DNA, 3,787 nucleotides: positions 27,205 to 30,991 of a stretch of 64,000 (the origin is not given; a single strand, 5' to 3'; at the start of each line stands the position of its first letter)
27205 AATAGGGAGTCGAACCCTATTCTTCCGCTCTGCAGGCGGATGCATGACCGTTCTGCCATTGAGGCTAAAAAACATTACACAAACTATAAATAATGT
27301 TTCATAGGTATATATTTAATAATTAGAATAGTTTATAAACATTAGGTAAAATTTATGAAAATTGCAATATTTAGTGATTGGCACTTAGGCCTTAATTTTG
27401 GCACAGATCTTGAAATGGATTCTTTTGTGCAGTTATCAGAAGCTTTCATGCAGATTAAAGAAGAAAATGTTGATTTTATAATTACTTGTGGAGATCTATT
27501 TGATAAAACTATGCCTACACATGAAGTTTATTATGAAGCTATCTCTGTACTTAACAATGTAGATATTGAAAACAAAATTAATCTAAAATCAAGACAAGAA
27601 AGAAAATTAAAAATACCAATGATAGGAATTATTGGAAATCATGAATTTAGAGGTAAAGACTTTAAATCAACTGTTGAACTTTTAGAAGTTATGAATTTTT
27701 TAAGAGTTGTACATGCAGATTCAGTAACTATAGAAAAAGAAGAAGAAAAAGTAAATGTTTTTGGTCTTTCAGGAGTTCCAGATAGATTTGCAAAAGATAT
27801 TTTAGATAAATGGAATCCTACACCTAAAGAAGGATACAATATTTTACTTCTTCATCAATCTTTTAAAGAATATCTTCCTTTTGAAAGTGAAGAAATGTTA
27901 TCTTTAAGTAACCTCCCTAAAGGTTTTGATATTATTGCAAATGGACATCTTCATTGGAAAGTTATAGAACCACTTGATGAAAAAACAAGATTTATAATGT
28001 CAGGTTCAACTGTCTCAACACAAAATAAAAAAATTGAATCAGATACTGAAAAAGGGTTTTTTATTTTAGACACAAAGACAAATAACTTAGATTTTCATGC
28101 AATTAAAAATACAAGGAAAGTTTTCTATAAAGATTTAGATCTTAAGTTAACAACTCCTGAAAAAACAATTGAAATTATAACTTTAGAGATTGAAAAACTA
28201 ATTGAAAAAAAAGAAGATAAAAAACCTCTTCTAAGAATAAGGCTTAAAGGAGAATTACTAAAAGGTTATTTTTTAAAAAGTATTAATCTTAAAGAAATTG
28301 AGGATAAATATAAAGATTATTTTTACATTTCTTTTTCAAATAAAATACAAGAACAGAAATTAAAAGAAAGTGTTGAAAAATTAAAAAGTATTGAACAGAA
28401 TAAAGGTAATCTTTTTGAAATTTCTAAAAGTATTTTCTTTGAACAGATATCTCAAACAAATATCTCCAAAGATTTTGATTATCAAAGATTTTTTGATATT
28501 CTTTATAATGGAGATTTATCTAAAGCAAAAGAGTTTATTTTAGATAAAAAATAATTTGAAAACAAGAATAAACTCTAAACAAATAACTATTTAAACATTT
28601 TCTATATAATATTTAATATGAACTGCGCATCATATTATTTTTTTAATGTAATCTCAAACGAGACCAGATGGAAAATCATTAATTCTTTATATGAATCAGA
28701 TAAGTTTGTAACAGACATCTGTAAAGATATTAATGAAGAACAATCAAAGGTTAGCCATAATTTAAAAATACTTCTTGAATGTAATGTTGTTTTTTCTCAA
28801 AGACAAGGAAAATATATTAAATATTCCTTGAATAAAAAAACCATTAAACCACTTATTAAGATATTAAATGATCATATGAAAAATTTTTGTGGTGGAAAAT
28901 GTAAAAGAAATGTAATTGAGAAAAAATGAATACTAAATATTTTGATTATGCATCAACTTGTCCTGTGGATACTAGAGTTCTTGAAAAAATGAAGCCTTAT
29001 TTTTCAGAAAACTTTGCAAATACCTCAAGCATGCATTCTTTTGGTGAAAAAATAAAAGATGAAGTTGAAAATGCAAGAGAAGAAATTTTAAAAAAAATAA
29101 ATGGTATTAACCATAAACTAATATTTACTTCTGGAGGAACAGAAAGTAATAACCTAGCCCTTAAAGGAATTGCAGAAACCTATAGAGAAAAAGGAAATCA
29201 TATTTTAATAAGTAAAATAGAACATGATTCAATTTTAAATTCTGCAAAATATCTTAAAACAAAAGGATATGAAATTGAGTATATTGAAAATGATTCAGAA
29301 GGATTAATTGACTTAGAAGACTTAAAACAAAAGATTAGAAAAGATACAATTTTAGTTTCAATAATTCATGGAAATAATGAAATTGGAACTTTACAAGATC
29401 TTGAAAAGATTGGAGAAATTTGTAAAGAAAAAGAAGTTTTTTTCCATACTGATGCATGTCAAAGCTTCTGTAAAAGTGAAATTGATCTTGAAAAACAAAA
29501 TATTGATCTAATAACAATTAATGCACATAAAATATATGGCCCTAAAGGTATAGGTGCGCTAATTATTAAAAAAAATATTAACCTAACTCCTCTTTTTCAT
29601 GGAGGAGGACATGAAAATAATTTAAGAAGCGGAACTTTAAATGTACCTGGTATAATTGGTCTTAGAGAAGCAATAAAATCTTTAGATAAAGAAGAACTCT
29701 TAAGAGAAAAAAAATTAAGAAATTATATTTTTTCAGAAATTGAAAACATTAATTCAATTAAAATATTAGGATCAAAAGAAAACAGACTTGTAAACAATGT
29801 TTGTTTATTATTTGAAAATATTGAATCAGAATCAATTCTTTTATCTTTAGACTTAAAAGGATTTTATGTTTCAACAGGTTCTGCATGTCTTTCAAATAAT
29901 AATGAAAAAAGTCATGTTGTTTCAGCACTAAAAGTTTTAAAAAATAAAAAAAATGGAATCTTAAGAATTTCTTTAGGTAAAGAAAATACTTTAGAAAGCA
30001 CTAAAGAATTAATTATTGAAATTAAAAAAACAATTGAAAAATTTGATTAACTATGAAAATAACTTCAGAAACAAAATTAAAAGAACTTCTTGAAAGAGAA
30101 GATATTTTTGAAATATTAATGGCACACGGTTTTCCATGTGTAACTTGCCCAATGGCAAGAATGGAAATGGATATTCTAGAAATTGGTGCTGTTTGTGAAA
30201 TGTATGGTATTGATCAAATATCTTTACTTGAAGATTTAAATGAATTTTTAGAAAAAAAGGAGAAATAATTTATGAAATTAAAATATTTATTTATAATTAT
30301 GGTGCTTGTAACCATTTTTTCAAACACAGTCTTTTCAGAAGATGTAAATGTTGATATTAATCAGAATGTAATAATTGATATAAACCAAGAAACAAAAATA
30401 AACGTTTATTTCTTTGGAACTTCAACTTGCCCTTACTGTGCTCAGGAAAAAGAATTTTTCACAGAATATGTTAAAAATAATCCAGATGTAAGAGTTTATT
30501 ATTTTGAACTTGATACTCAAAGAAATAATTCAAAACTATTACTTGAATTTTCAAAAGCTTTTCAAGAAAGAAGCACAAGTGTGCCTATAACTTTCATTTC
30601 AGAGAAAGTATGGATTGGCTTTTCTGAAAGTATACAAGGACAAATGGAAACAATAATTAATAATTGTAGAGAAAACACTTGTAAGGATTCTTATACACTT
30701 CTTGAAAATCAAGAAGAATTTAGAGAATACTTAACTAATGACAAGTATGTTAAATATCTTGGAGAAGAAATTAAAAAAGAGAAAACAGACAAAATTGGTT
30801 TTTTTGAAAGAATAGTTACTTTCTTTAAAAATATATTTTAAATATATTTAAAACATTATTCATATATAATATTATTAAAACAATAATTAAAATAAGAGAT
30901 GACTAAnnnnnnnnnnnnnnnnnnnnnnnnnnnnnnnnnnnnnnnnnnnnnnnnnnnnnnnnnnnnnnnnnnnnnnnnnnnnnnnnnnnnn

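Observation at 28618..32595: Extracytoplasmic thiol-redox gene cluster: ArsR - cysteine desulfurase - DUF1858 - secreted CPYC thioredoxin - Trx/Trx/DsbD fusion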

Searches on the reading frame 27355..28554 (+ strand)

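Call 3: search_protein_families(library=pfam, proteins=[window:27355-28554:+], max_evalue=0.01)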
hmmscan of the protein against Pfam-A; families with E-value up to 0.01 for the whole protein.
window:27355-28554:+ (399 aa): 2 families
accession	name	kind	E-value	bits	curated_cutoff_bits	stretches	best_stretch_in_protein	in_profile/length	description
PF00149.33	Metallophos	-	5.5e-16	60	21.5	1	1-201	1-190/191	Calcineurin-like phosphoesterase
PF12850.12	Metallophos_2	-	1.2e-08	35.6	27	1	1-227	1-143/154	Calcineurin-like phosphoesterase superfamily domain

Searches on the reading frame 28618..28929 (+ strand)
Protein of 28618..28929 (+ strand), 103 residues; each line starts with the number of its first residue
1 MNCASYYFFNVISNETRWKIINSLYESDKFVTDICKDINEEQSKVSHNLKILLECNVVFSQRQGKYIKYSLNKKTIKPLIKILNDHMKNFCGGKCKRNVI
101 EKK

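Call 3: search_protein_families(library=pfam, proteins=[window:28618-28929:+], max_evalue=0.01)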
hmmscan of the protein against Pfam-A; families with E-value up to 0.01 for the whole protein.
window:28618-28929:+ (103 aa): 1 family
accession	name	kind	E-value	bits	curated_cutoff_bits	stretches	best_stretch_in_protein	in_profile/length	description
PF01022.26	HTH_5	-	6.9e-10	39.1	22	1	14-58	1-45/47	Bacterial regulatory protein, arsR family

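Call 4: search_protein_families(library=ncbifam, proteins=[window:28618-28929:+], max_evalue=0.01)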
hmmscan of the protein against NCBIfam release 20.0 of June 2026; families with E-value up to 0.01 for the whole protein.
window:28618-28929:+ (103 aa): 10 families
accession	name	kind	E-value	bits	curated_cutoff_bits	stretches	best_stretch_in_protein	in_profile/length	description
NF033788.1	HTH_metalloreg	subfamily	1.1e-16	60.4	55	1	8-79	4-76/77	metalloregulator ArsR/SmtB family transcription factor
NF033789.1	repress_SdpR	subfamily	1.5e-13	50.5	100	1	9-83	2-76/79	autorepressor SdpR family transcription factor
NF007528.0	PRK10141.1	subfamily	2.8e-12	46.5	97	1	7-74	8-76/117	metalloregulator ArsR/SmtB family transcription factor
NF045707.1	Dbac_1936_reg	equivalog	6.9e-09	35.6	115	1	10-85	12-87/99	ArsR/SmtB-type metalloregulator TsoR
NF047906.1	CdPbTransRegCmtR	equivalog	1.8e-07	31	150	1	12-78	18-84/104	Cd(II)/Pb(II)-sensing metalloregulatory transcriptional regulator CmtR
NF040642.1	sulf_sens_BigR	equivalog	3e-07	30.4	155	1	9-85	14-90/95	sulfite-sensing transcriptional repressor BigR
NF052532.1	TransRegPagRBaca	equivalog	9.3e-06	25.7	170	1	10-84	22-96/99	transcriptional repressor PagR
NF041413.1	ArsR_Rv2640c_fam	equivalog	7.3e-05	23.1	155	1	13-85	40-115/118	Rv2640c family ArsR-like transcriptional regulator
NF053755.1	MsvR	equivalog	0.00025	20.8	220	1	9-62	7-60/236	transcriptional factor MsvR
NF053602.1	Phr_regulator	exception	0.0026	17.3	320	1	9-60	6-57/191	heat shock transcription regulator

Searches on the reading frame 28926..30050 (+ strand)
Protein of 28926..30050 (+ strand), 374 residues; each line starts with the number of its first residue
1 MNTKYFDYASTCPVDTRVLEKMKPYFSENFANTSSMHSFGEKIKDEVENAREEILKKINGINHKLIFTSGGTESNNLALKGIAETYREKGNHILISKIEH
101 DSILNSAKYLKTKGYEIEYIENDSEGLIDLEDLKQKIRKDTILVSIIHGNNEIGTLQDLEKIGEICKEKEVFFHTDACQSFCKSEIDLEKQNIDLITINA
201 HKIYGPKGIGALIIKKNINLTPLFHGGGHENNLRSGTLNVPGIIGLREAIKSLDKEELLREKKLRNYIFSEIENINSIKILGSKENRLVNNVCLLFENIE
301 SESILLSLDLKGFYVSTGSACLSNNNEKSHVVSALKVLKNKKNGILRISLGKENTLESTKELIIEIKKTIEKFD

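Call 3: search_protein_families(library=pfam, proteins=[window:28926-30050:+], max_evalue=0.01)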
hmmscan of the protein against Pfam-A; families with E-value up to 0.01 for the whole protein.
window:28926-30050:+ (374 aa): 5 families
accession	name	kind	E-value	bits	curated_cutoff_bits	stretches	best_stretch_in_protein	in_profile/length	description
PF00266.25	Aminotran_5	-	2.9e-81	273.7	21.5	1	5-358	2-367/371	Aminotransferase class-V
PF01212.27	Beta_elim_lyase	-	5.2e-08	33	27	1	49-179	35-171/288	Beta-eliminating lyase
PF01041.23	DegT_DnrJ_EryC1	-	9.7e-07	28.8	19.8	1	52-181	30-150/360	DegT/DnrJ/EryC1/StrS aminotransferase family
PF00282.25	Pyridoxal_deC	-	0.00011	21.6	27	1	96-220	151-285/375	Pyridoxal-dependent decarboxylase conserved domain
PF10155.14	CNOT11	-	0.00013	22.6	25.9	1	246-307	37-97/125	CCR4-NOT transcription complex subunit 11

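Call 4: search_protein_families(library=ncbifam, proteins=[window:28926-30050:+], max_evalue=0.01)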
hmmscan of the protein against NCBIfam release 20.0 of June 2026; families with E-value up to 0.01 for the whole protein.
window:28926-30050:+ (374 aa): 41 families (the best 25 are shown)
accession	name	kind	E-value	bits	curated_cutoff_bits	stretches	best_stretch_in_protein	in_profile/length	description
TIGR03402.1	FeS_nifS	equivalog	4.5e-122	407.5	530.75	1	5-372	2-372/379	cysteine desulfurase NifS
TIGR02006.1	IscS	equivalog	2.7e-113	379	643.2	1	5-372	6-377/402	IscS subfamily cysteine desulfurase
NF010611.0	PRK14012.1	equivalog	5.5e-113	377.9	548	1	5-372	8-381/406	IscS subfamily cysteine desulfurase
TIGR03235.1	DNA_S_dndA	equivalog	3.3e-108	362.1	480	1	5-349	1-352/353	cysteine desulfurase DndA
NF002806.0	PRK02948.1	subfamily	5.3e-92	308.7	304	1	5-371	3-373/381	IscS subfamily cysteine desulfurase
TIGR03403.1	nifS_epsilon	equivalog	1.7e-87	293.7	587.7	1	5-372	2-375/382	NifS family cysteine desulfurase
TIGR01977.1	am_tr_V_EF2568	hypoth_equivalog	2.7e-57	194.5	377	1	5-366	2-373/376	cysteine desulfurase family protein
TIGR01979.1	sufS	subfamily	5.5e-53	180.3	475.1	1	4-373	20-402/403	SufS family cysteine desulfurase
NF041166.1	f2_encap_cargo1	exception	3.6e-31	109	800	1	5-321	248-586/623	family 2A encapsulin nanocompartment cargo protein cysteine desulfurase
NF006791.0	PRK09295.1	equivalog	2.1e-29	102.8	661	1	4-321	25-364/406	cysteine desulfurase SufS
NF040779.1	Sec_lyase_SclA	exception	1.3e-26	93.5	525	1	5-308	2-323/378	selenocysteine lyase SclA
NF008126.0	PRK10874.1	equivalog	2.7e-25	89.3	607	1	3-370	20-396/401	cysteine desulfurase CsdA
TIGR03392.1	FeS_syn_CsdA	equivalog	6.7e-24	84.8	493.6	1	3-369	17-392/398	cysteine desulfurase CsdA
TIGR01976.1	am_tr_V_VC1184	hypoth_equivalog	3.5e-22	79.3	352.35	1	5-218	21-235/401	cysteine desulfurase-like protein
TIGR03812.1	tyr_de_CO2_Arch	equivalog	1.7e-16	60.1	299.4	1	10-214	27-240/375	tyrosine decarboxylase MfnA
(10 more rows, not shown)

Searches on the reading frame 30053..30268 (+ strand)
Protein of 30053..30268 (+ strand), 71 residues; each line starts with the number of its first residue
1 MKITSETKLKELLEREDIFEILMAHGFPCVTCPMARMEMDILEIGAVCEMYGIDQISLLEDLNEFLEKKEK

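Call 3: search_protein_families(library=pfam, proteins=[window:30053-30268:+], max_evalue=0.01)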
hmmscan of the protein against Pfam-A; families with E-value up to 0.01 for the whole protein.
window:30053-30268:+ (71 aa): 1 family
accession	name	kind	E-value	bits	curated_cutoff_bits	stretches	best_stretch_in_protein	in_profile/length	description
PF08984.16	DUF1858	-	3.3e-08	33.9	32.2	1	3-54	1-54/59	Domain of unknown function (DUF1858)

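Call 4: search_protein_families(library=ncbifam, proteins=[window:30053-30268:+], max_evalue=0.01)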
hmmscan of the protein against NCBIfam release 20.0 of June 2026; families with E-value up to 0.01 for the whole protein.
window:30053-30268:+ (71 aa): 1 family
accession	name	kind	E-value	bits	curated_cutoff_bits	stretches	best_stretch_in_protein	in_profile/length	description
TIGR03980.1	prismane_assoc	subfamily_domain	1.1e-10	41.3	44.95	1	3-63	1-58/58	hybrid cluster protein-associated redox disulfide domain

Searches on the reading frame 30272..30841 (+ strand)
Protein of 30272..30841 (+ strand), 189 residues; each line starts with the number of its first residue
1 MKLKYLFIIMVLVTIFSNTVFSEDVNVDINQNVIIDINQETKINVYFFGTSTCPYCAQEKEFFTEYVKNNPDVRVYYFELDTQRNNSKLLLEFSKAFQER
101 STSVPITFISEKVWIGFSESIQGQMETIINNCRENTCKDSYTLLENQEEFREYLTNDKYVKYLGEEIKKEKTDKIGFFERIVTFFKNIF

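Call 3: search_protein_families(library=pfam, proteins=[window:30272-30841:+], max_evalue=0.01)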
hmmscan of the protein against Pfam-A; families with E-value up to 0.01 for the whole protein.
window:30272-30841:+ (189 aa): 3 families
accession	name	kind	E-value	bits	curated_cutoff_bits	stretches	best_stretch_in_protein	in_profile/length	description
PF00462.30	Glutaredoxin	-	0.00077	20.1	22.9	1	47-113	3-59/60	Glutaredoxin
PF13098.12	Thioredoxin_2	-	0.0011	19.7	27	1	39-97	3-71/104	Thioredoxin-like domain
PF11009.14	BrxC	-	0.0026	18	24.2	1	38-88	13-65/102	Monothiol bacilliredoxin BrxC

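Call 4: search_protein_families(library=ncbifam, proteins=[window:30272-30841:+], max_evalue=0.01)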
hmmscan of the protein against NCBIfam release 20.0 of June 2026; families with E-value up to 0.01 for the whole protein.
window:30272-30841:+ (189 aa): 12 families
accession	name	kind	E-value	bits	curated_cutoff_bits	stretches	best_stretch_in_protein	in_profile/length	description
TIGR02180.1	GRX_euk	equivalog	4.9e-07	29.9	87.25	1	45-120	1-71/84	glutaredoxin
TIGR02196.1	GlrX_YruB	hypoth_equivalog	7.4e-05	23.2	88.55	1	45-119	2-66/74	glutaredoxin-like protein, YruB-family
NF041114.2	gluta_UXX_star_1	equivalog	0.00016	21.9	72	1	46-118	2-65/70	UXX-star selenoprotein family 1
TIGR02738.1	TrbB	equivalog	0.0003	20.5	132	1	35-112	45-127/153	type-F conjugative transfer system pilin assembly thiol-disulfide isomerase TrbB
NF041212.1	Uxx_star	subfamily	0.00065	19.9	66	1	45-118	1-65/70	Uxx-star family glutaredoxin-like (seleno)protein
NF008401.0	PRK11200.1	equivalog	0.00081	19.5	84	1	45-118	3-73/87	GrxA family glutaredoxin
NF045500.1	Omp28_seleno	equivalog_domain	0.0034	16.8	200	1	6-131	3-129/377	Omp28-related selenoprotein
NF041202.1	StoA_CxxC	exception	0.0052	16.7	210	1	35-96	46-108/163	endospore biogenesis thiol-disulfide oxidoreductase StoA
TIGR00411.1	redox_disulf_1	equivalog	0.0065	16.5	92.75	0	44-88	2-45/82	MJ0307 family thioredoxin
TIGR01295.2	PedC_BrcD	equivalog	0.0071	16.2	120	0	30-84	44-97/152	PedC/BrcD family bacteriocin maturation disulfide isomerase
TIGR02183.1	GRXA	equivalog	0.0074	16.4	106.5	0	45-114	2-68/86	GrxA family glutaredoxin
TIGR02181.1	GRX_bact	equivalog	0.0098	16.1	90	0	47-113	3-60/80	glutaredoxin 3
